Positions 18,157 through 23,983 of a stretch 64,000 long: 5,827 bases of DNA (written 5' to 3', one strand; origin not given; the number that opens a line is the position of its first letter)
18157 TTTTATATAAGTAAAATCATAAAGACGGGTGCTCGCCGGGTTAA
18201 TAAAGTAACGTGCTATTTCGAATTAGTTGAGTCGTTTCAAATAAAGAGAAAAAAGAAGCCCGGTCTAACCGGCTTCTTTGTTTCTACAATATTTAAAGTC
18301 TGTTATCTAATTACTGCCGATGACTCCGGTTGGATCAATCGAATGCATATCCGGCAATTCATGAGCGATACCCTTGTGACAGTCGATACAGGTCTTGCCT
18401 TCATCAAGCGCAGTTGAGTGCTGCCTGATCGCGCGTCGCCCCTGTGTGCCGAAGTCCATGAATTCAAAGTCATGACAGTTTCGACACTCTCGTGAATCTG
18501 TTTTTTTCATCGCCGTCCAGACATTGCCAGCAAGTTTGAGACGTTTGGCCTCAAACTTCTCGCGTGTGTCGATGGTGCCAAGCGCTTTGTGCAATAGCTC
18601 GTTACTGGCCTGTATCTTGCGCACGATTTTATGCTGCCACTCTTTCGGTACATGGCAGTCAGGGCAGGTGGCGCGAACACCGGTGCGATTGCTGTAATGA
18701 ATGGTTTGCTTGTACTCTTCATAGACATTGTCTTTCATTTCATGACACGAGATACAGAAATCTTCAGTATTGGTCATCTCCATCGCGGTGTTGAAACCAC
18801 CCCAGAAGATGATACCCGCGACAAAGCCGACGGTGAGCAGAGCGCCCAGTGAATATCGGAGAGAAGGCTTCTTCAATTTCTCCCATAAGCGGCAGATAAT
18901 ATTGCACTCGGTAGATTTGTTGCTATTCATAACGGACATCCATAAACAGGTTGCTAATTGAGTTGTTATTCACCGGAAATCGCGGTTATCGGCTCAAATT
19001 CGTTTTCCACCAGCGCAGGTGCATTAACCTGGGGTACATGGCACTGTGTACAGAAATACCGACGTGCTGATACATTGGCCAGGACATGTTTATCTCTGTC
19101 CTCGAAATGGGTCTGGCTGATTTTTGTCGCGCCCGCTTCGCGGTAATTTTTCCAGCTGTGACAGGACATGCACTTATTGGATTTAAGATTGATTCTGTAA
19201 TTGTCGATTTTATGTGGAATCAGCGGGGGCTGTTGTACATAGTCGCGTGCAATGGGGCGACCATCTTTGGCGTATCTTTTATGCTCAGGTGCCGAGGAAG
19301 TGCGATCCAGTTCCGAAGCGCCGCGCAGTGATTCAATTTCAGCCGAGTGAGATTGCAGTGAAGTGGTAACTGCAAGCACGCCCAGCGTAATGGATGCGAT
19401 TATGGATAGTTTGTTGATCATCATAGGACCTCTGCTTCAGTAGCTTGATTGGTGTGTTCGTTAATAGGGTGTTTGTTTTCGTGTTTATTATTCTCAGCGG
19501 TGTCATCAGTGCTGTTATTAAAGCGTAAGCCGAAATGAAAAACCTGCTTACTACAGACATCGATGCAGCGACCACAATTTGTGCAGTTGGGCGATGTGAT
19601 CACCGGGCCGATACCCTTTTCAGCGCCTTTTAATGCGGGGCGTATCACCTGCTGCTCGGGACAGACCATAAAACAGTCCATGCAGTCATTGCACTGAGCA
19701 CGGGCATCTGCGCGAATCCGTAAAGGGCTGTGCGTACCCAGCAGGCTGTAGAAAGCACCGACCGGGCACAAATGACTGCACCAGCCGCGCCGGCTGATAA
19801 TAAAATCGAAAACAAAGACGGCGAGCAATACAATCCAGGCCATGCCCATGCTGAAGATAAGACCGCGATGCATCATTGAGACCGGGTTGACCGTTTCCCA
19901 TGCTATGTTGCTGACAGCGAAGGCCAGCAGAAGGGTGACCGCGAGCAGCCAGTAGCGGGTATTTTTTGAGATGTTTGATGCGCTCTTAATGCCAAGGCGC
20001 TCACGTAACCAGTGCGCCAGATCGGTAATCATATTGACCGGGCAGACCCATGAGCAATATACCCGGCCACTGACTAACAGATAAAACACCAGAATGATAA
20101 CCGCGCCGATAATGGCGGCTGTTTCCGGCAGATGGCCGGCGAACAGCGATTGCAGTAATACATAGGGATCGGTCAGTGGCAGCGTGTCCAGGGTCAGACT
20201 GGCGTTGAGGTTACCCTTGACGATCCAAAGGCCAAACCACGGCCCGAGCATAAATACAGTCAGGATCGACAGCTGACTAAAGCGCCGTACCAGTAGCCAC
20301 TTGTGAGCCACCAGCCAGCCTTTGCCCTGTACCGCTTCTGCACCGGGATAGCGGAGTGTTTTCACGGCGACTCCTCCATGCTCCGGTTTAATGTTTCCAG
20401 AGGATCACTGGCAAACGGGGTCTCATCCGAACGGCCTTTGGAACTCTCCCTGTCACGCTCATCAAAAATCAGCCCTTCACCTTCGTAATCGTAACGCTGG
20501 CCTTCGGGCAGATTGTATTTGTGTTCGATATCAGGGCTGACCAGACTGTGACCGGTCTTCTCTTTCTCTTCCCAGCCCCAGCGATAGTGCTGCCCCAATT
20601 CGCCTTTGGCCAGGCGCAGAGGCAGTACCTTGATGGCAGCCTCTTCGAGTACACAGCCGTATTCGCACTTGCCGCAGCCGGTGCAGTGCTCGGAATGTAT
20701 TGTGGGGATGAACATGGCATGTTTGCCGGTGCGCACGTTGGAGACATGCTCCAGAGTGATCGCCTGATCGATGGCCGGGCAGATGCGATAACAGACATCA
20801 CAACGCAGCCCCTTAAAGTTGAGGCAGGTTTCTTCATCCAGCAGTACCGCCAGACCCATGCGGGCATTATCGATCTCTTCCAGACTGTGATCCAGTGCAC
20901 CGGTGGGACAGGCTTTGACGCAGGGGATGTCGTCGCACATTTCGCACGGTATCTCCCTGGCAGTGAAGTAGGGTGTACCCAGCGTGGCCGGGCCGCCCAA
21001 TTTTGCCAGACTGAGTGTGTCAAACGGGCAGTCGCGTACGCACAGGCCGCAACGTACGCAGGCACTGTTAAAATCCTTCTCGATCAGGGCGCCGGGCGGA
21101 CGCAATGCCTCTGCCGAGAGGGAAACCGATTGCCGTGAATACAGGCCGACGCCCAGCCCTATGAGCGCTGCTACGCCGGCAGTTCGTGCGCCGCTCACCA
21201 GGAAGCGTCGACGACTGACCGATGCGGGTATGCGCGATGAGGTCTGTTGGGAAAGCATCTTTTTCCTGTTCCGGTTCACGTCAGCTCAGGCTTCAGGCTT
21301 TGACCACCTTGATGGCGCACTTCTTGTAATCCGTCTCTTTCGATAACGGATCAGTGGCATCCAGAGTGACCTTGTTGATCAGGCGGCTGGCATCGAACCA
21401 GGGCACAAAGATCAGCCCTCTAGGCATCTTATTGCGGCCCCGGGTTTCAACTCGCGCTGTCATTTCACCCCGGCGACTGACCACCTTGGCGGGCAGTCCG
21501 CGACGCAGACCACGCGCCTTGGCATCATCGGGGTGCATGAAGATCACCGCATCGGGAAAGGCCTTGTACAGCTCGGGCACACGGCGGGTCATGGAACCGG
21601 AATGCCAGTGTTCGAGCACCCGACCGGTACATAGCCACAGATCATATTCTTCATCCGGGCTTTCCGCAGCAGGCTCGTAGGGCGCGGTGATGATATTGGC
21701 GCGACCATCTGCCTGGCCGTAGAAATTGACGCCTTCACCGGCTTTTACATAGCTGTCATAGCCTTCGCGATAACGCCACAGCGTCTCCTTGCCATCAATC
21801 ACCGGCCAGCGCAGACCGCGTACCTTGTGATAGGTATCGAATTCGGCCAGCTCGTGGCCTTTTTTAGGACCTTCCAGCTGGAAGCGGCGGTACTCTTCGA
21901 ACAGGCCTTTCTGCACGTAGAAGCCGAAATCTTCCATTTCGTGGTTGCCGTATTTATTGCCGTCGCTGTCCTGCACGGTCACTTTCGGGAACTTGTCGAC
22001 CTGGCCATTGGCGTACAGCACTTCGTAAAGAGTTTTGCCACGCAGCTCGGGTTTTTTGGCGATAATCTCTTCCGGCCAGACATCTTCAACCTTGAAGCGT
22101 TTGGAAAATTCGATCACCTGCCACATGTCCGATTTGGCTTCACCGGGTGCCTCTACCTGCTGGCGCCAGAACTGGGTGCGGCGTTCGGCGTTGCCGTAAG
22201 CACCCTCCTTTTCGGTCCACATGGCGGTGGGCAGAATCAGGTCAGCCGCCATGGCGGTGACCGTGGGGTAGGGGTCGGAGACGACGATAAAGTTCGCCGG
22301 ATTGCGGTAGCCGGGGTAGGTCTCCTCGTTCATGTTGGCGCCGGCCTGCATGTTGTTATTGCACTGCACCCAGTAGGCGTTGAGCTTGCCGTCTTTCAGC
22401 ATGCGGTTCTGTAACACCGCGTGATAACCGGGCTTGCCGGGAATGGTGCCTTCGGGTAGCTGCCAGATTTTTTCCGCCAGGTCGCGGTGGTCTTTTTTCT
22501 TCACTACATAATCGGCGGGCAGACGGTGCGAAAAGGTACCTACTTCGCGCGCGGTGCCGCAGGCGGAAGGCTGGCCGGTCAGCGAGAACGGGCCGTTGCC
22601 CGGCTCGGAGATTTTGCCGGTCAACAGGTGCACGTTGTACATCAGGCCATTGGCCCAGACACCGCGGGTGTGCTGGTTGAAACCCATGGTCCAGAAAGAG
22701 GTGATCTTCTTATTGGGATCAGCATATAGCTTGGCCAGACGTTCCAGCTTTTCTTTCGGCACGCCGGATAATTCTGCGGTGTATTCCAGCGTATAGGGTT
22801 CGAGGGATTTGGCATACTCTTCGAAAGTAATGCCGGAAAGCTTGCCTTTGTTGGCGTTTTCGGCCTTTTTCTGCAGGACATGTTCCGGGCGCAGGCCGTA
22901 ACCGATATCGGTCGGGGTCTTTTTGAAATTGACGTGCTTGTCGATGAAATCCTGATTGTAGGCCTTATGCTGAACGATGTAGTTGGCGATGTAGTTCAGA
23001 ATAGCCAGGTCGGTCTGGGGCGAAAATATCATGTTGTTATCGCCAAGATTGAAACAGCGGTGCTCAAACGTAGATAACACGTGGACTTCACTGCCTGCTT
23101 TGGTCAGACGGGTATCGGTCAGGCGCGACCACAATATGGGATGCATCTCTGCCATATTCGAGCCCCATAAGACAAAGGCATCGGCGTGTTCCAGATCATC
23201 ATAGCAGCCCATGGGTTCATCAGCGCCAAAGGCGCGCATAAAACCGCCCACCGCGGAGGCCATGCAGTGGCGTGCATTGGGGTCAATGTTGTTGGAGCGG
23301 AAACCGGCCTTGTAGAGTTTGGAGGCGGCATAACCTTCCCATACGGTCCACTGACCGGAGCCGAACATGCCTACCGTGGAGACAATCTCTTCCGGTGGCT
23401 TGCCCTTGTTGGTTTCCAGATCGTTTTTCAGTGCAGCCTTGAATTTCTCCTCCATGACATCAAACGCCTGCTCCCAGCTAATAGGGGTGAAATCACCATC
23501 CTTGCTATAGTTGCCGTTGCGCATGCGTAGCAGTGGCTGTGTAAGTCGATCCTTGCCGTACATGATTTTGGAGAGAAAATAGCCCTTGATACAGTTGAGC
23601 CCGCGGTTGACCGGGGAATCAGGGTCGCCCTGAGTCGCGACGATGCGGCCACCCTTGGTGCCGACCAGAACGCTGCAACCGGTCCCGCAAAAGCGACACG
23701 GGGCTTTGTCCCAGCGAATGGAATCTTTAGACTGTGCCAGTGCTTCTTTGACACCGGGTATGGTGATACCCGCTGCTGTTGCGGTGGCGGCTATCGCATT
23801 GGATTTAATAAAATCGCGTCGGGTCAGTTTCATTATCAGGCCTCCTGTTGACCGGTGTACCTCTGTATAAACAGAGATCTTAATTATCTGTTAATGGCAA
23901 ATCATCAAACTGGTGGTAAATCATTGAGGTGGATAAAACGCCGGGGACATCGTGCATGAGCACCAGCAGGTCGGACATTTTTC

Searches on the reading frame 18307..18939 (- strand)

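Call 22: search_protein_families(library=pfam, proteins=[window:18307-18939:-], max_evalue=0.00001)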
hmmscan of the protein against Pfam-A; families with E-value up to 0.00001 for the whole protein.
window:18307-18939:- (210 aa): 3 families
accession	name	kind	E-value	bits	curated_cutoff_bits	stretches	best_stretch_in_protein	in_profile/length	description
PF03264.19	Cytochrom_NNT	-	5.4e-80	267.6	24.1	1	25-198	2-174/174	NapC/NirT cytochrome c family, N-terminal region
PF22113.1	Mtrc-MtrF_II-IV_dom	-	1.1e-06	28.7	30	1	59-192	6-131/176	Outer membrane cytochrome MtrC/MtrF-like, domains II/IV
PF14537.11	Cytochrom_c3_2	-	3.6e-06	27.8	25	0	56-100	23-68/79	Cytochrome c3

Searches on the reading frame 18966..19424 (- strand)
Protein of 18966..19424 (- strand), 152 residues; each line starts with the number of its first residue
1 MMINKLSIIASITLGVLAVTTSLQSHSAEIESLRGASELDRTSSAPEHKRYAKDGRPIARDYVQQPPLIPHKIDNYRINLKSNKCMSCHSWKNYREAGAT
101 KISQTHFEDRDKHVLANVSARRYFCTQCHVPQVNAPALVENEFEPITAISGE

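Call 74: search_protein_families(library=pfam, proteins=[window:18966-19424:-], max_evalue=0.0001)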
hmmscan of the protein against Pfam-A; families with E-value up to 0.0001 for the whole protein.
window:18966-19424:- (152 aa): 1 family
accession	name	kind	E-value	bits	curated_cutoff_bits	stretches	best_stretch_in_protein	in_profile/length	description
PF03892.19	NapB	-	1.3e-49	167.9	25.1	1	24-145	6-127/127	Nitrate reductase cytochrome c-type subunit (NapB)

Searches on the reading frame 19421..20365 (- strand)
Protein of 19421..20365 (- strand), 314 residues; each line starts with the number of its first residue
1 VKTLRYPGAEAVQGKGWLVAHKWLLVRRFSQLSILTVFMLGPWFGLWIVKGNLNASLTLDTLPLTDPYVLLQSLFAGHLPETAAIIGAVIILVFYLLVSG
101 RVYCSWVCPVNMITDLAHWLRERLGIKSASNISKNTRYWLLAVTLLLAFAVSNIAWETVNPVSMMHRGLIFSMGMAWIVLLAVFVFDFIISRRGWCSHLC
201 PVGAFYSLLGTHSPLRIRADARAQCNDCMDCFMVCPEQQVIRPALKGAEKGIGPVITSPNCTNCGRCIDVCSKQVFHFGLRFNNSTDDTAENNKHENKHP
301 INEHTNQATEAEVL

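Call 22: search_protein_families(library=pfam, proteins=[window:19421-20365:-], max_evalue=0.00001)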
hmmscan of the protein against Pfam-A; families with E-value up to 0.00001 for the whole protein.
window:19421-20365:- (314 aa): 7 families
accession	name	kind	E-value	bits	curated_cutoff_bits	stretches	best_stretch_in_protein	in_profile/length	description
PF12801.12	Fer4_5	-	6.9e-20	71.2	22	2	83-127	4-48/48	4Fe-4S binding domain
PF13484.11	Fer4_16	-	2.3e-08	35.1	30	0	260-307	1-47/66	4Fe-4S double cluster binding domain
PF13187.11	Fer4_9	-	4e-08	33.6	27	0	196-238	8-50/52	4Fe-4S dicluster domain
PF12838.12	Fer4_7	-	4.7e-08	33.8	27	1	224-274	1-51/52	4Fe-4S dicluster domain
PF00037.32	Fer4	-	2.2e-07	30.8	21.1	0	260-271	7-18/24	4Fe-4S binding domain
PF12837.12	Fer4_6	-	4.4e-07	30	25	0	223-240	7-23/24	4Fe-4S binding domain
PF13237.11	Fer4_10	-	5.2e-06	26.7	25.5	0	223-271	7-52/53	4Fe-4S dicluster domain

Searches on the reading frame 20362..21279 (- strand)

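Call 22: search_protein_families(library=pfam, proteins=[window:20362-21279:-], max_evalue=0.00001)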
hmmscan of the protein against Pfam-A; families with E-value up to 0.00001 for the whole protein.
window:20362-21279:- (305 aa): 6 families
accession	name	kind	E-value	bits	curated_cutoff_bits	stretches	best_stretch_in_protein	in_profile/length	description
PF12838.12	Fer4_7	-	1.7e-14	54.4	27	2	74-128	2-52/52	4Fe-4S dicluster domain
PF00037.32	Fer4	-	1.8e-10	40.6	21.1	0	72-89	6-23/24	4Fe-4S binding domain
PF13237.11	Fer4_10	-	2.5e-08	34.2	25.5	0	146-209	3-52/53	4Fe-4S dicluster domain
PF12837.12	Fer4_6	-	5.8e-08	32.8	25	0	72-87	7-22/24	4Fe-4S binding domain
PF13187.11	Fer4_9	-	1.3e-07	32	27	0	73-128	1-51/52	4Fe-4S dicluster domain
PF12797.12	Fer4_2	-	8e-06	25.9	24.5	0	192-209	3-20/22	4Fe-4S binding domain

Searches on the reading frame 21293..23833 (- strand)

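Call 22: search_protein_families(library=pfam, proteins=[window:21293-23833:-], max_evalue=0.00001)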
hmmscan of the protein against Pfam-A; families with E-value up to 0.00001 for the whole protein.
window:21293-23833:- (846 aa): 3 families
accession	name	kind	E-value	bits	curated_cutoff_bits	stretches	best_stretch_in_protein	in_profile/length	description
PF00384.28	Molybdopterin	-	4.5e-64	217.2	24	1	96-579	1-353/353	Molybdopterin oxidoreductase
PF01568.27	Molydop_binding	-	5.9e-24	84.7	26.8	1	732-840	1-110/110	Molydopterin dinucleotide binding domain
PF04879.21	Molybdop_Fe4S4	-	1.5e-20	73.3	22.7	1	40-92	2-54/55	Molybdopterin oxidoreductase Fe4S4 domain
